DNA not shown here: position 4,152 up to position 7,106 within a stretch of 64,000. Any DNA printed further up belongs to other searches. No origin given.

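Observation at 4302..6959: AT-rich MmeI-like single-chain Type IIG/IIL restriction-modification gene wedged into the conserved dprA-topA pair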

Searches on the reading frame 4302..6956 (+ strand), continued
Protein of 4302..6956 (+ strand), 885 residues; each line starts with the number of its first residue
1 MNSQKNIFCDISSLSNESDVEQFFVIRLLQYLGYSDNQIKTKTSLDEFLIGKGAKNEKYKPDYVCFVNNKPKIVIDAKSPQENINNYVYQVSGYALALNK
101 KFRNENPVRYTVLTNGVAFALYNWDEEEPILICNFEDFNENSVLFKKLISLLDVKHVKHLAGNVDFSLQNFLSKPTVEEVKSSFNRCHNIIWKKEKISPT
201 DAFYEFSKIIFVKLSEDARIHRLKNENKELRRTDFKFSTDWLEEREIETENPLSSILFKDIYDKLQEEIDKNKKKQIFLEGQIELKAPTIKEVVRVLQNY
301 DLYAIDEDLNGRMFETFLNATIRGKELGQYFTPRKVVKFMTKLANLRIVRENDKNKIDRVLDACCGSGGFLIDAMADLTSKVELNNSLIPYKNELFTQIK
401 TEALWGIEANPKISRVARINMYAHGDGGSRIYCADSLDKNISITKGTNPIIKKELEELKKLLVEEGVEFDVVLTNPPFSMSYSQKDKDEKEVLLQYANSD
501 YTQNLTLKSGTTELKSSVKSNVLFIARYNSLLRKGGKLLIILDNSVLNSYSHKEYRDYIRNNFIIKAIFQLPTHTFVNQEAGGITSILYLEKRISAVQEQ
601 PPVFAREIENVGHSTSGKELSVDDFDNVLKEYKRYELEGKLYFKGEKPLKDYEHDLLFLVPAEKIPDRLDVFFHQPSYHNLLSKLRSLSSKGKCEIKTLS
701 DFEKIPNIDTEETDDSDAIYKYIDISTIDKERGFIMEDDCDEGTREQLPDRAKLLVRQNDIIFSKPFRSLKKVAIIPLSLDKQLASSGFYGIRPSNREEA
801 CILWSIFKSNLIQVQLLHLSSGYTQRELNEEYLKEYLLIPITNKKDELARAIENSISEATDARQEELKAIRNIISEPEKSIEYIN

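Call 45: find_encoding_contigs(protein=P0005, flank=5000, max_places=1)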
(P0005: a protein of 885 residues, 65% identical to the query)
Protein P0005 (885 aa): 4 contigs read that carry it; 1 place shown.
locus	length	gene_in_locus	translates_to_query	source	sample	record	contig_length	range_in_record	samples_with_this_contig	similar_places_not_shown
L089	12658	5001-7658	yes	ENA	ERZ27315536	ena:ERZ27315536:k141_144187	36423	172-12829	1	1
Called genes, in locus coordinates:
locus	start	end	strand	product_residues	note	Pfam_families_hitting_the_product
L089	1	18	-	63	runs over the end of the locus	?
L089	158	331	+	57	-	-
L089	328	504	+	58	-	-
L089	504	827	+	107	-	-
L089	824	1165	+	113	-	-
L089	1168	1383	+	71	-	PF24033:DUF7342 (weak)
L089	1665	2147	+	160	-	-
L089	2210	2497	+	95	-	-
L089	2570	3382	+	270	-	PF00515:TPR_1 (faint), PF07719:TPR_2 (faint), PF13181:TPR_8 (faint), PF13432:TPR_16 (faint), PF13414:TPR_11 (faint), PF14559:TPR_19, PF13431:TPR_17 (faint), PF01239:PPTA (faint)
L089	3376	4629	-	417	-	PF01609:DDE_Tnp_1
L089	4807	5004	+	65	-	-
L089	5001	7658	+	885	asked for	PF04313:HSDR_N (weak), PF13588:HSDR_N_2 (weak), PF02384:N6_Mtase, PF01170:UPF0020 (faint), PF07669:Eco57I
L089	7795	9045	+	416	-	-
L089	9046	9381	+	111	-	-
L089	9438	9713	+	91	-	-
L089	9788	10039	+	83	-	-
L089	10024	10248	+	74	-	-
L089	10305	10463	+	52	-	-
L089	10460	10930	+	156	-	-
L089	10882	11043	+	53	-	-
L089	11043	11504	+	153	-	-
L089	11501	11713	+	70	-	-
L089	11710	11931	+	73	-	-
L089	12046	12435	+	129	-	-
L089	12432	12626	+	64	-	-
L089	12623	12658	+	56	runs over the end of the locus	-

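Call 47: search_protein_families(library=pfam, proteins=[L089:4807-5001:+, L088:4783-4995:+, L088:4562-4783:+, L089:7795-9042:+], max_evalue=1)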
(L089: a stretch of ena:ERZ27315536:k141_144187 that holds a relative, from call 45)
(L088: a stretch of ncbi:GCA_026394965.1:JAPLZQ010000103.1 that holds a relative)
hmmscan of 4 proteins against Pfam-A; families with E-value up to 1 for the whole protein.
L089:4807-5001:+ (65 aa): 10 families
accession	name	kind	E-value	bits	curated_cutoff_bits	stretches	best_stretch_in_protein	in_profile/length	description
PF22191.2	IBR_1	-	0.017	15.5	27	1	2-27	1-31/47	IBR domain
PF13717.11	Zn_ribbon_4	-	0.018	15.4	30.3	0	5-28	3-36/36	zinc-ribbon domain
PF14369.11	Zn_ribbon_19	-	0.061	13.9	30.8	0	20-40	5-26/35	zinc-ribbon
PF20054.4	Tc-38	-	0.073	13.2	23.2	1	27-58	7-38/70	Trypanosoma Tc-38 (p38) protein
PF01485.27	IBR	-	0.14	12.7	24.3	0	36-55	19-38/65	IBR domain, a half RING-finger domain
PF17207.9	MCM_OB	-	0.43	10.8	24.8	1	6-45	36-61/126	MCM OB domain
PF21349.2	RUBY_RBDX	-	0.48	10.4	26.5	0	6-13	18-25/30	Rubrerythrin, rubredoxin-like domain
PF25206.1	DUF7836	-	0.54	10.6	26.7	1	16-44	6-34/59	Domain of unknown function (DUF7836)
PF09334.17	tRNA-synt_1g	-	0.54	9.4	20.1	1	6-35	138-167/391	tRNA synthetases class I (M)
PF09723.15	Zn_ribbon_8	-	0.68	10.4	34.4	0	17-40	5-31/41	Zinc ribbon domain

L088:4783-4995:+ (71 aa): 13 families
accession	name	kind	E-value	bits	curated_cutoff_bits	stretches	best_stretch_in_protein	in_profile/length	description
PF24033.1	DUF7342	-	8.2e-05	23.1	31.6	1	18-69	13-64/150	Family of unknown function (DUF7342)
PF08279.18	HTH_11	-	0.00098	19.4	25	1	9-63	2-54/55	HTH domain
PF25212.1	HVO_A0114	-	0.0058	16.8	27.6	1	7-70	22-84/84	HVO_A0114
PF13412.12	HTH_24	-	0.0075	16.3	21.9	1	7-52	3-47/48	Winged helix-turn-helix DNA-binding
PF08280.17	HTH_Mga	-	0.011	16.1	23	1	7-46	5-43/59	M protein trans-acting positive regulator (MGA) HTH domain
PF04545.22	Sigma70_r4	-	0.011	15.7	24.1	1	8-43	8-41/50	Sigma-70, region 4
PF01978.25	TrmB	-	0.02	15.2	25.6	1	19-63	19-63/68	Sugar-specific transcriptional regulator TrmB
PF13542.12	HTH_Tnp_ISL3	-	0.033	14.1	27.4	1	16-40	20-44/51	Helix-turn-helix domain of transposase family ISL3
PF14947.12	HTH_45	-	0.044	14.2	25.5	1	12-63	11-57/77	Winged helix-turn-helix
PF00356.27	LacI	-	0.046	14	27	1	25-40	2-17/46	Bacterial regulatory proteins, lacI family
PF00392.27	GntR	-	0.051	13.7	27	1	11-54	12-56/64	Bacterial regulatory proteins, gntR family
PF00046.35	Homeodomain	-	0.057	13.7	22.9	1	4-32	6-34/57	Homeodomain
PF01022.26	HTH_5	-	0.11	12.8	22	1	7-47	2-40/47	Bacterial regulatory protein, arsR family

L088:4562-4783:+ (74 aa): 2 families
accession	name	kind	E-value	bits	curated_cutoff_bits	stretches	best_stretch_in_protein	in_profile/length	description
PF04014.23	MazE_antitoxin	-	1.1e-05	25.7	24.7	1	35-66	8-37/48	Antidote-toxin recognition MazE, bacterial antitoxin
PF01369.25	Sec7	-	0.063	13.3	22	1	5-51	30-77/183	Sec7 domain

L089:7795-9042:+ (416 aa): 2 families
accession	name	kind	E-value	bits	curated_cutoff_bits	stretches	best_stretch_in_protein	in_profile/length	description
PF11869.14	DUF3389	-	0.15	12.7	25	0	332-371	3-42/75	Protein of unknown function (DUF3389)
PF14169.11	YdjO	-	0.5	10.6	27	1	387-402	14-29/59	Cold-inducible protein YdjO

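Call 49: search_dna_similar(query=window:4302-6956:+, collection=plasmids, mode=protein, max_rows=15)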
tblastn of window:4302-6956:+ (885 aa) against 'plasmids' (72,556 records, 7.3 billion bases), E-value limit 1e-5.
Records with a match: 294; places in all: 298; records where one place covers at least 80% of the query: 2.
Best place of each record, by identity: <60% 294.
By first word of the organism name: Escherichia 65; Acinetobacter 22; Klebsiella 21; Enterococcus 13; Vibrio 9; Ligilactobacillus 5; Arsenophonus 5; Spiroplasma 4; Streptomyces 4; Arthrobacter 4; and 101 more.
By predicted mobility (MOB-suite, as given by PLSDB): non-mobilizable 120; conjugative 116; mobilizable 58.
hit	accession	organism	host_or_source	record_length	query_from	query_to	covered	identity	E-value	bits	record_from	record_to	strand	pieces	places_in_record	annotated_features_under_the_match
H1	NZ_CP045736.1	Aeromicrobium yanjiei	plateau pika,cell culture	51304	6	872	98%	34.3%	7e-133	447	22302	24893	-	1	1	N-6 DNA methylase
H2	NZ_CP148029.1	Gordonia hongkongensis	cell culture,Styx glacier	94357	8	822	92%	34.7%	3e-132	445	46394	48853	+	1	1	N-6 DNA methylase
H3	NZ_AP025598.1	Thermus thermophilus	-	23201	187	793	69%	24.7%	8e-25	119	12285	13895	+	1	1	N-6 DNA methylase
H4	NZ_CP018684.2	Vibrio harveyi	Trachinotus ovatus,liver of diseased ...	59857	70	631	64%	26.5%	5e-25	120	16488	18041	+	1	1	N-6 DNA methylase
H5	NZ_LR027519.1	Thermus thermophilus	-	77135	5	641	72%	22.9%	1e-11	77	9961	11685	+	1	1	hypothetical protein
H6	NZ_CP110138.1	Hymenobacter sp. YIM 151858-1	whole organism,soil sample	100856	2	592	67%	24.2%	6e-23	113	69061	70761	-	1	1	N-6 DNA methylase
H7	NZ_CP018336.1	Clostridium kluyveri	cell culture,the pit mud of a Chinese ...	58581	60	635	65%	24.1%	9e-22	109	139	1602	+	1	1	N-6 DNA methylase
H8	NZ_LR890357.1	Klebsiella pneumoniae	Homo sapiens,urine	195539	14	592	65%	22.0%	2e-11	76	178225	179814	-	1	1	N-6 DNA methylase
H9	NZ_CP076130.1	Flammeovirga kamogawensis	single bacterial isolate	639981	14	479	53%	26.8%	6e-23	113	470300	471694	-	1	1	N-6 DNA methylase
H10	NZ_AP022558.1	Geobacillus subterraneus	-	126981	60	496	49%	26.4%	8e-20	103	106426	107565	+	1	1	N-6 DNA methylase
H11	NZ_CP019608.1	Tessaracoccus flavescens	mono isolate,marine sediment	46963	152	624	53%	24.0%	1e-17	96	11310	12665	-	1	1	N-6 DNA methylase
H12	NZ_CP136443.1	Paenarthrobacter sp. AT5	atrazine-producing pesticide factory ...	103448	183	624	50%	25.6%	4e-17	95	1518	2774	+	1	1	N-6 DNA methylase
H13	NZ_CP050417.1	Acinetobacter baumannii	Homo sapiens,Pus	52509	46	484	50%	25.6%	1e-16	93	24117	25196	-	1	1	N-6 DNA methylase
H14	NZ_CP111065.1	Chondrinema litorale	Seaweed,red alga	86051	174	593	47%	26.7%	7e-26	123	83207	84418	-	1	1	N-6 DNA methylase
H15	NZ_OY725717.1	Collinsella aerofaciens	-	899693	179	592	47%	26.9%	2e-23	115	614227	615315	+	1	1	N-6 DNA methylase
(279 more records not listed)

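Call 50: search_dna_similar(query=window:4302-6956:+, collection=phages, mode=protein, max_rows=10)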
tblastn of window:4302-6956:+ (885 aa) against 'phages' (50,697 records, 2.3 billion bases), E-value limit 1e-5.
Records with a match: 66; places in all: 66; records where one place covers at least 80% of the query: 0.
Best place of each record, by identity: <60% 66.
By first word of the organism name: Acinetobacter 36; Bacteriophage 8; Staphylococcus 7; Mycobacterium 6; Streptococcus 6; Mycoplasma 3.
By host as written in the record: Acinetobacter baumannii 17; - 10; Streptococcus suis 6; Mycobacterium smegmatis mc2 155 4; Acinetobacter baumannii 703 4; Acinetobacter baumannii 1971 3; Staphylococcus aureus 3; Acinetobacter baumannii YMC/09/02/B1251 2; and 17 more.
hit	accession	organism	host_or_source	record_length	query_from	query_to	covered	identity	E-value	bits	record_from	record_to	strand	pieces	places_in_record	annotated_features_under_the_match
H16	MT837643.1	Bacteriophage sp.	human fecal samples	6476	14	624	69%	23.3%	6e-12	76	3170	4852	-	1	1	record has no annotation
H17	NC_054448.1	Mycobacterium phage Raymond7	Mycobacterium smegmatis mc2 155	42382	110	628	59%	25.1%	5e-25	118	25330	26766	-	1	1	28: type 1 restriction enzyme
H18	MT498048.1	Mycobacterium phage Raymond7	Mycobacterium smegmatis mc2 155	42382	110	628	59%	25.1%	5e-25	118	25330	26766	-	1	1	28: type 1 restriction enzyme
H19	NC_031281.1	Mycobacterium phage Panchino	Mycobacterium smegmatis mc2 155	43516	110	628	59%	25.1%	5e-25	118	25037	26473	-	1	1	28: type 1 restriction enzyme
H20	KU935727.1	Mycobacterium phage Panchino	Mycobacterium smegmatis mc2 155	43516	110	628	59%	25.1%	5e-25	118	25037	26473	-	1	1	28: type 1 restriction enzyme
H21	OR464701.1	Mycobacterium phage dwieneke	Mycolicibacterium smegmatis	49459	110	628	59%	25.1%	5e-25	118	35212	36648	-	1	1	site-specific DNA-methyltransferase (adenine-specific)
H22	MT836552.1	Bacteriophage sp.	human fecal samples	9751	60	500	50%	28.0%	3e-20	102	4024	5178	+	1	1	record has no annotation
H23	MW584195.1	Mycobacterium phage prophiGD51-2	Mycobacterium abscessus GD51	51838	172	629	52%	25.7%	1e-21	108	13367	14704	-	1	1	13: type I restriction-modification system methyltransferase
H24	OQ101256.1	Acinetobacter phage Acba_14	Acinetobacter baumannii 1971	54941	46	484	50%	25.9%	8e-17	92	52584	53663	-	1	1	type I restriction enzyme M protein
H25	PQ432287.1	Acinetobacter phage phi11547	Acinetobacter baumannii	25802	46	484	50%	25.6%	4e-17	93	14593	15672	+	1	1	hypothetical protein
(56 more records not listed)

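Call 51: get_annotated_region(hit=H1, flank=4000)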
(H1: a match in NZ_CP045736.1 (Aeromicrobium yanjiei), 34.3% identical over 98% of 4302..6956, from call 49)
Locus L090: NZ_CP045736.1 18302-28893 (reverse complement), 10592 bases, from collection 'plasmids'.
description: Aeromicrobium yanjiei strain MF47 plasmid p001, complete sequence
organism: Aeromicrobium yanjiei (NCBI taxid 2662028)
taxonomy: Bacteria; Actinomycetota; Actinomycetes; Propionibacteriales; Nocardioidaceae; Aeromicrobium; Aeromicrobium yanjiei
host: -; source: plateau pika,cell culture; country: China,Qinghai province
typing (MOB-suite, as given by PLSDB): mobilizable; relaxase MOBP
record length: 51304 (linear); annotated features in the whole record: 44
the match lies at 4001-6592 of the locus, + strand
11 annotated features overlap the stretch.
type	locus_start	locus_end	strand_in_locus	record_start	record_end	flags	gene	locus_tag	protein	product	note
CDS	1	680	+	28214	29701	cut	-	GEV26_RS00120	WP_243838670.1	ATP/GTP-binding protein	-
CDS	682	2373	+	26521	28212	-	-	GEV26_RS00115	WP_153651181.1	TraM recognition domain-containing protein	-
CDS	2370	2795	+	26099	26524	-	-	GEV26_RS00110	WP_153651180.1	DUF4913 domain-containing protein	-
CDS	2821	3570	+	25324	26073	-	-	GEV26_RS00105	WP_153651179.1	hypothetical protein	-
CDS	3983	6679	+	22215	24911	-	-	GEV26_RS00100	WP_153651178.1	N-6 DNA methylase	GO:0006306 - DNA methylation [Evidence IEA]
CDS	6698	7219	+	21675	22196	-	-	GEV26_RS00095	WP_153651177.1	hypothetical protein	-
CDS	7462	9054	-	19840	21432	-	-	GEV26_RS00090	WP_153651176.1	relaxase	-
CDS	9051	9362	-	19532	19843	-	-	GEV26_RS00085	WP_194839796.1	plasmid mobilization relaxosome protein MobC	-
CDS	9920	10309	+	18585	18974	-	-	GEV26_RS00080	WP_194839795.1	single-stranded DNA-binding protein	-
CDS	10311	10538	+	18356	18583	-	-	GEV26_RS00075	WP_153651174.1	helix-turn-helix domain-containing protein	-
CDS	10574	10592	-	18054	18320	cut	-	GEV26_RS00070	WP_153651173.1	hypothetical protein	-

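Call 52: get_annotated_region(hit=H2, flank=4000)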
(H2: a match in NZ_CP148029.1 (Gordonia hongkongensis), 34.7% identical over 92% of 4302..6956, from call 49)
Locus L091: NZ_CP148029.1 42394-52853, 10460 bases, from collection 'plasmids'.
description: Gordonia hongkongensis strain GlSt389 plasmid p2, complete sequence
organism: Gordonia hongkongensis (NCBI taxid 1701090)
taxonomy: Bacteria; Actinomycetota; Actinomycetes; Mycobacteriales; Gordoniaceae; Gordonia; Gordonia hongkongensis
host: -; source: cell culture,Styx glacier; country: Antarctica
typing (MOB-suite, as given by PLSDB): mobilizable; relaxase MOBP
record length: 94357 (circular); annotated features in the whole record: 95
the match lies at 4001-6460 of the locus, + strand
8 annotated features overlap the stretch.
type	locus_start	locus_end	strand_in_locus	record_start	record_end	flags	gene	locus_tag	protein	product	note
CDS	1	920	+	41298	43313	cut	-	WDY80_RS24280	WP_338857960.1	hypothetical protein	-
CDS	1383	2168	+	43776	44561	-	-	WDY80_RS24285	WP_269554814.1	AAA family ATPase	-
CDS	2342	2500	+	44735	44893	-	-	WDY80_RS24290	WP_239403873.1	hypothetical protein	-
CDS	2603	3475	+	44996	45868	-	-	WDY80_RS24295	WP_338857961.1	DUF2637 domain-containing protein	-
CDS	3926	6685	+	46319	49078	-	-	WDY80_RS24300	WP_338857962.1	N-6 DNA methylase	GO:0006306 - DNA methylation [Evidence IEA]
CDS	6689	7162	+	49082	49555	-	-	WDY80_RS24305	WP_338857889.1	hypothetical protein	-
CDS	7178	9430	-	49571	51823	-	-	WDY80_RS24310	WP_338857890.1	tyrosine-type recombinase/integrase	GO:0015074 - DNA integration [Evidence IEA]; GO:0006310 - DNA recombination [Evidence IEA]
CDS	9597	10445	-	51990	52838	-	-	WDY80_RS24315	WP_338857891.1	site-specific integrase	GO:0015074 - DNA integration [Evidence IEA]; GO:0006310 - DNA recombination [Evidence IEA]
